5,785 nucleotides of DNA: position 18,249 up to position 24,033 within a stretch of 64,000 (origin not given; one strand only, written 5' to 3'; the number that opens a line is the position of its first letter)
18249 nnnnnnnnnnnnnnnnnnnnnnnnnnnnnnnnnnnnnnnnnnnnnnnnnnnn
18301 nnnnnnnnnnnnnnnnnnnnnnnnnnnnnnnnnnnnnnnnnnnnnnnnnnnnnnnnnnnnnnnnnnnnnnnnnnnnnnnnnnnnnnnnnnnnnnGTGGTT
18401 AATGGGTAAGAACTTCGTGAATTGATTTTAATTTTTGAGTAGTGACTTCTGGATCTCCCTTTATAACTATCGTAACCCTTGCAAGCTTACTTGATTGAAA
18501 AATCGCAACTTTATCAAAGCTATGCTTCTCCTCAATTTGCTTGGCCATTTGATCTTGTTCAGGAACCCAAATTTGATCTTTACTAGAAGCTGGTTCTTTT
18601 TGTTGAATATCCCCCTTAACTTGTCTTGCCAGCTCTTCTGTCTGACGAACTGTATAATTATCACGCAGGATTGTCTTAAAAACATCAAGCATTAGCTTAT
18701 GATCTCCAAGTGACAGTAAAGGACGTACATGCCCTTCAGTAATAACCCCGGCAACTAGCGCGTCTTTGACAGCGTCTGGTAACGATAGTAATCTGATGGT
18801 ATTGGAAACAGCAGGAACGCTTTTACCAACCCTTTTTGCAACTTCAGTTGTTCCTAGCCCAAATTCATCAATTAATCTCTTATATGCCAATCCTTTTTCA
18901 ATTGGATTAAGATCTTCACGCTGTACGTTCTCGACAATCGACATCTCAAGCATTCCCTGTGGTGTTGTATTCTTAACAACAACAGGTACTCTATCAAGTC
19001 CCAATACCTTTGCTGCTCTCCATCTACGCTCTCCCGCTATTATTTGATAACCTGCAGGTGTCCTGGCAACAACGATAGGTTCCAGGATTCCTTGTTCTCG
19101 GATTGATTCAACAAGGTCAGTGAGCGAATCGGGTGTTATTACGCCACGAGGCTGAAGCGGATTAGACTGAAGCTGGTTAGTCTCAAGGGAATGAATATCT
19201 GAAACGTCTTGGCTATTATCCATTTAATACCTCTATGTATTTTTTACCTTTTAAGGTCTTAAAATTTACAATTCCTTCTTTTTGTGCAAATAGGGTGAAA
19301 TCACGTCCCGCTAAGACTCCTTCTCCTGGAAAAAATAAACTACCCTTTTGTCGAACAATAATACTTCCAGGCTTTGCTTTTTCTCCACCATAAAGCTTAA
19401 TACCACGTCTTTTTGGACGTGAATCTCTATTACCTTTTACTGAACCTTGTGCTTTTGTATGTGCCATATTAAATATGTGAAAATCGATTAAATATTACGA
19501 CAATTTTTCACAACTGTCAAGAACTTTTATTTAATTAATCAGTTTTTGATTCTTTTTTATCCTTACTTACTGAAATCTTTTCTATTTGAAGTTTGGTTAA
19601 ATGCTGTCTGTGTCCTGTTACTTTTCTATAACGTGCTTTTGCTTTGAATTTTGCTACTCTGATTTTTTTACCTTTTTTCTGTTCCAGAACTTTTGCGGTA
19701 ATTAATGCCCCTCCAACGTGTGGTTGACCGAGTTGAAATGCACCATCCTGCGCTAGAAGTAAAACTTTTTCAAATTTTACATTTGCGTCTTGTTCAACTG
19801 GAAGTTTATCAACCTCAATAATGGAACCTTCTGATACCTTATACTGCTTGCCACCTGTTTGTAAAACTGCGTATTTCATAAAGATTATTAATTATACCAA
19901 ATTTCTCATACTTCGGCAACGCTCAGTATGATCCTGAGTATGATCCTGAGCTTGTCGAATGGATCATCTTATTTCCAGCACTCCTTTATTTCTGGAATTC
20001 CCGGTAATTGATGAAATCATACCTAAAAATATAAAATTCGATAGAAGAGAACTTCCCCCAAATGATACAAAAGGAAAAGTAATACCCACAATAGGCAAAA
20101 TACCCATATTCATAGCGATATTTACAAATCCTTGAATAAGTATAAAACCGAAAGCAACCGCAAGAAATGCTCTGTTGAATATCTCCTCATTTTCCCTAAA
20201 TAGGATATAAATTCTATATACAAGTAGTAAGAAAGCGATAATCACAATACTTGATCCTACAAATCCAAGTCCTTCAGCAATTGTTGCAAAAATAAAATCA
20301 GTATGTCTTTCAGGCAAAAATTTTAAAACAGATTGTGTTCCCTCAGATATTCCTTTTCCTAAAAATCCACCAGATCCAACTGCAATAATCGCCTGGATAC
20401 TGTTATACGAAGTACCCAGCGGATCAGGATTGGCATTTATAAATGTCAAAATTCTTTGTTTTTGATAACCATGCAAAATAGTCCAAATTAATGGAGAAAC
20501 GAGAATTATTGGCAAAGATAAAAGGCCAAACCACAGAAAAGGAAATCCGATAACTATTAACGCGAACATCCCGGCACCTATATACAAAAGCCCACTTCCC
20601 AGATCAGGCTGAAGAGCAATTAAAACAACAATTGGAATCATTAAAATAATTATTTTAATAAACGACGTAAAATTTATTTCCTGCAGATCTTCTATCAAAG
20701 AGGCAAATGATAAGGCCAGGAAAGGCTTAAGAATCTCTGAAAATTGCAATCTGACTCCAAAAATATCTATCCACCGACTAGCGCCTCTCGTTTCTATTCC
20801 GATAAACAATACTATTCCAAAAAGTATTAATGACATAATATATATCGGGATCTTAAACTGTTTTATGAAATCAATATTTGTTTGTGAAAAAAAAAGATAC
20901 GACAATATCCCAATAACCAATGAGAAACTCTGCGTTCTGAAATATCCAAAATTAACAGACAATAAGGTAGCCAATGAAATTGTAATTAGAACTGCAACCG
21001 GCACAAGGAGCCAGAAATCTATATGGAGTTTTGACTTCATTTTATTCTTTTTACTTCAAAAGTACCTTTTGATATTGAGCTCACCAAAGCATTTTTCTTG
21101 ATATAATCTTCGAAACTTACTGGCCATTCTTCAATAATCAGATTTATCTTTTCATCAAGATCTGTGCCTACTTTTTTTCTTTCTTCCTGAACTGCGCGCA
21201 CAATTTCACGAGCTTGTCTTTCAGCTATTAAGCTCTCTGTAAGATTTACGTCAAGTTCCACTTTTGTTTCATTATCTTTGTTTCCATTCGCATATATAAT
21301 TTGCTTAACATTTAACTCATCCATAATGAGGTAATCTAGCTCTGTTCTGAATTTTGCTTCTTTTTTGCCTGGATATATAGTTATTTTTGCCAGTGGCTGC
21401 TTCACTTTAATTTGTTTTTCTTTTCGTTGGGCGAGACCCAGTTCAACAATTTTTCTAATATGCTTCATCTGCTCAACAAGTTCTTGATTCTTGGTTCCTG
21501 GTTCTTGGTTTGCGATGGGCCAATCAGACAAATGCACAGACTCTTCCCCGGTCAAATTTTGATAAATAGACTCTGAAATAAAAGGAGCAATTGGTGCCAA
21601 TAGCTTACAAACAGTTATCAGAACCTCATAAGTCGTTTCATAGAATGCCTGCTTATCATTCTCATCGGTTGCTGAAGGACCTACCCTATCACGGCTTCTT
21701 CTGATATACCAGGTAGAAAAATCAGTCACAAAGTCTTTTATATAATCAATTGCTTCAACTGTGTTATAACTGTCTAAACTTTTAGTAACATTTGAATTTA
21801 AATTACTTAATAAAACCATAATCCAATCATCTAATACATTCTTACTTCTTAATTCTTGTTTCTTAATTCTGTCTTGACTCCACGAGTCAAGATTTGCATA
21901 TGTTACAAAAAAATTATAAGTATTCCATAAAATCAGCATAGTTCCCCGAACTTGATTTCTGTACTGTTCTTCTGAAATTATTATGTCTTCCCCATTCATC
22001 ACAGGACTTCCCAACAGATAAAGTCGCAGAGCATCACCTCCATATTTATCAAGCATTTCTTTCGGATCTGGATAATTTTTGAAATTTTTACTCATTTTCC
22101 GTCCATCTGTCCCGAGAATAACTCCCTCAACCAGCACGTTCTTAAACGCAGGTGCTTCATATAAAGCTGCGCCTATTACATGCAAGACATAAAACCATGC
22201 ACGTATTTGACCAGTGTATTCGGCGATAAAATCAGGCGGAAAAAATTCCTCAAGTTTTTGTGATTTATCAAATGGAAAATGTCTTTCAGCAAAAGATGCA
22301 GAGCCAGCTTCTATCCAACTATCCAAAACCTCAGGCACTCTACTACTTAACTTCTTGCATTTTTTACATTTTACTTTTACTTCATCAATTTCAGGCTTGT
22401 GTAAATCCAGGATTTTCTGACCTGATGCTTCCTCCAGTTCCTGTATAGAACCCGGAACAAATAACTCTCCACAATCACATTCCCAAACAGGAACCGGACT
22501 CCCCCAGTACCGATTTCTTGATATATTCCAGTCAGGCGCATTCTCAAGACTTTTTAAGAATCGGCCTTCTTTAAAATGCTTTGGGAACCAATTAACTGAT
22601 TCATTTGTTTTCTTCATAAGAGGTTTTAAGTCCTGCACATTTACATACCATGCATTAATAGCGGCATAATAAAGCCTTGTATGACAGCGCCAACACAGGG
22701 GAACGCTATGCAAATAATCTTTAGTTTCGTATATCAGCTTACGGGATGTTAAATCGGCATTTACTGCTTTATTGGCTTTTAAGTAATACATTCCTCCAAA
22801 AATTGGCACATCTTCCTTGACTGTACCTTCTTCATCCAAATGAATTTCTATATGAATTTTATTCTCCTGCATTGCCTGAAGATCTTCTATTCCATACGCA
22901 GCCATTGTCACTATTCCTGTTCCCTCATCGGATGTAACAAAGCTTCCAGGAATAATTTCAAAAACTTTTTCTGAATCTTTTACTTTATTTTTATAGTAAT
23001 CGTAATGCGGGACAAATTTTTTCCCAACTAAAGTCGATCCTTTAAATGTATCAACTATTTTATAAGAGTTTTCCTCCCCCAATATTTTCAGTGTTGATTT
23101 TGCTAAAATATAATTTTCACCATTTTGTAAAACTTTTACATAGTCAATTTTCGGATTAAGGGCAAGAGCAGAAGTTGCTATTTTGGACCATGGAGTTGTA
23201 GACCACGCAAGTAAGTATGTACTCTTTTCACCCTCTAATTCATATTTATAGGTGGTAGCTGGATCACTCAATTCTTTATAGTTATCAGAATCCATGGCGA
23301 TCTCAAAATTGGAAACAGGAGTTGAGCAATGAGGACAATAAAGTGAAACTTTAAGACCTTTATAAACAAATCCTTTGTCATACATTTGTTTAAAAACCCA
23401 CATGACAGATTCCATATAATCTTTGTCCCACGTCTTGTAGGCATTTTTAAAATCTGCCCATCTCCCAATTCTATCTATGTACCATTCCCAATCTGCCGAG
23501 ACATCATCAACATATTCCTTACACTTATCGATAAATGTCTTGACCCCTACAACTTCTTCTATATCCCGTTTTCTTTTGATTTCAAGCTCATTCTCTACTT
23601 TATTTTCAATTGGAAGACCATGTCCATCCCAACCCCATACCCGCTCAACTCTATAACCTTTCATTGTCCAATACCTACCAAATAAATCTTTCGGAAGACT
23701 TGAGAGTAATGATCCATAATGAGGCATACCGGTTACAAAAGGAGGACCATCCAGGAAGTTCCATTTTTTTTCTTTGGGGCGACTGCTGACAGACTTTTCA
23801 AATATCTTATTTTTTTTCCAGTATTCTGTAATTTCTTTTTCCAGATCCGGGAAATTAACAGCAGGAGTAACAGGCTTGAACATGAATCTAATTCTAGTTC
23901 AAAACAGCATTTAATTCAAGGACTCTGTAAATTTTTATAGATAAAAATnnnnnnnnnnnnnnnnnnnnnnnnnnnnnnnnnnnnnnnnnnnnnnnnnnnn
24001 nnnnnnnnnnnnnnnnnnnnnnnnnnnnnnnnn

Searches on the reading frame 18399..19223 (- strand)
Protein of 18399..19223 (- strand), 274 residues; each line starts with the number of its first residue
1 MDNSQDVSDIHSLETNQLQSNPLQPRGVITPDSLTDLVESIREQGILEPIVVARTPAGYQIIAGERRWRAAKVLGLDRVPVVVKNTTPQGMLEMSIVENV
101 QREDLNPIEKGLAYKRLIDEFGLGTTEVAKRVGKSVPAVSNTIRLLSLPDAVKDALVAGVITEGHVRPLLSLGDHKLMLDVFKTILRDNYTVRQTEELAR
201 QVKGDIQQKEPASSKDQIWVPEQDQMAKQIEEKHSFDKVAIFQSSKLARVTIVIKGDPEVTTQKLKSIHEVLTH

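Call 10: search_protein_families(library=pfam, proteins=[window:18399-19223:-], max_evalue=0.00001)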
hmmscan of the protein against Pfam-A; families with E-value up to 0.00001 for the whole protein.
window:18399-19223:- (274 aa): 2 families
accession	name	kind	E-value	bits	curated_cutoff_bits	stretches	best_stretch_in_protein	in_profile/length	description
PF17762.8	HTH_ParB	-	2e-32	111.8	22.6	1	103-203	1-101/102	ParB HTH domain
PF02195.25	ParB_N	-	3.7e-30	104.3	26.3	1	10-101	3-95/95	ParB N-terminal domain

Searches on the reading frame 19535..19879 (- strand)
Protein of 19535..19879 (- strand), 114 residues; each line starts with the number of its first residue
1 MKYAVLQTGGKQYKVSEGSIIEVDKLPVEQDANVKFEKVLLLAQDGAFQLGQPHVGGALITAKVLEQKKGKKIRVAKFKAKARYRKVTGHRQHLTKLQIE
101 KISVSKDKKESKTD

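Call 10: search_protein_families(library=pfam, proteins=[window:19535-19879:-], max_evalue=0.00001)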
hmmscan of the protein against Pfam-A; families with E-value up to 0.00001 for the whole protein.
window:19535-19879:- (114 aa): 1 family
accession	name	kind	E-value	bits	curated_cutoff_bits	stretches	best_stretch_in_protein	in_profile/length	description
PF00829.26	Ribosomal_L21p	-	4.1e-34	117.2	27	1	3-102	2-99/99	Ribosomal prokaryotic L21 protein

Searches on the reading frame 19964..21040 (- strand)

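Call 10: search_protein_families(library=pfam, proteins=[window:19964-21040:-], max_evalue=0.00001)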
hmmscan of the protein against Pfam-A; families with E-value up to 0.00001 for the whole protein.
window:19964-21040:- (358 aa): 1 family
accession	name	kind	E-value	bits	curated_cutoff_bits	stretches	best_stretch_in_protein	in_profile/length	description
PF01098.24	FTSW_RODA_SPOVE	-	5.4e-76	256.3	26.4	1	12-350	13-355/356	Cell cycle protein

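Call 60: search_protein_families(library=ncbifam, proteins=[window:19964-21040:-], max_evalue=0.00001)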
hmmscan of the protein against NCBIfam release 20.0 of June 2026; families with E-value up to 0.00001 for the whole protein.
window:19964-21040:- (358 aa): 6 families
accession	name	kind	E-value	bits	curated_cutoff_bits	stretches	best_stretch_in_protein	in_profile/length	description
TIGR02210.1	rodA_shape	equivalog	5.1e-90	302.2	336.7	1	8-346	1-353/357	rod shape-determining protein RodA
TIGR02614.1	ftsW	equivalog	4.1e-75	253.1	337.5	1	22-346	23-354/357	putative lipid II flippase FtsW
NF008060.0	PRK10794.1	equivalog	2e-61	208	590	1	3-346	12-360/370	peptidoglycan glycosyltransferase MrdB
NF037961.1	RodA_shape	subfamily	9.2e-47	160.3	150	2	187-340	242-402/415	rod shape-determining protein RodA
TIGR02615.1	spoVE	exception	6.5e-46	157.4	448.8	1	31-345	35-352/354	stage V sporulation protein E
NF008042.0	PRK10774.1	equivalog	7.6e-42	143.7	493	1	31-341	70-384/405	cell division protein FtsW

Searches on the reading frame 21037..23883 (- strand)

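Call 8: search_protein_families(library=pfam, proteins=[window:21037-23883:-], max_evalue=0.00001)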
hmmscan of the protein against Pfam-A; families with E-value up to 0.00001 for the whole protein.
window:21037-23883:- (948 aa): 4 families
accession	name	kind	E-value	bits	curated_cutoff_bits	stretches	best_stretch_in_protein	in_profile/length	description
PF00133.28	tRNA-synt_1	-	2.7e-113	379.3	22.7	1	18-630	2-409/414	tRNA synthetases class I (I, L, M and V)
PF08264.19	Anticodon_1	-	1.1e-28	100.4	25.1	1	685-833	1-146/148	Anticodon-binding domain of tRNA ligase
PF09334.17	tRNA-synt_1g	-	4.5e-16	59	20.1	1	48-192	8-132/391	tRNA synthetases class I (M)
PF19302.4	DUF5915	-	4.1e-08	33.4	27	1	805-938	41-171/195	Domain of unknown function (DUF5915)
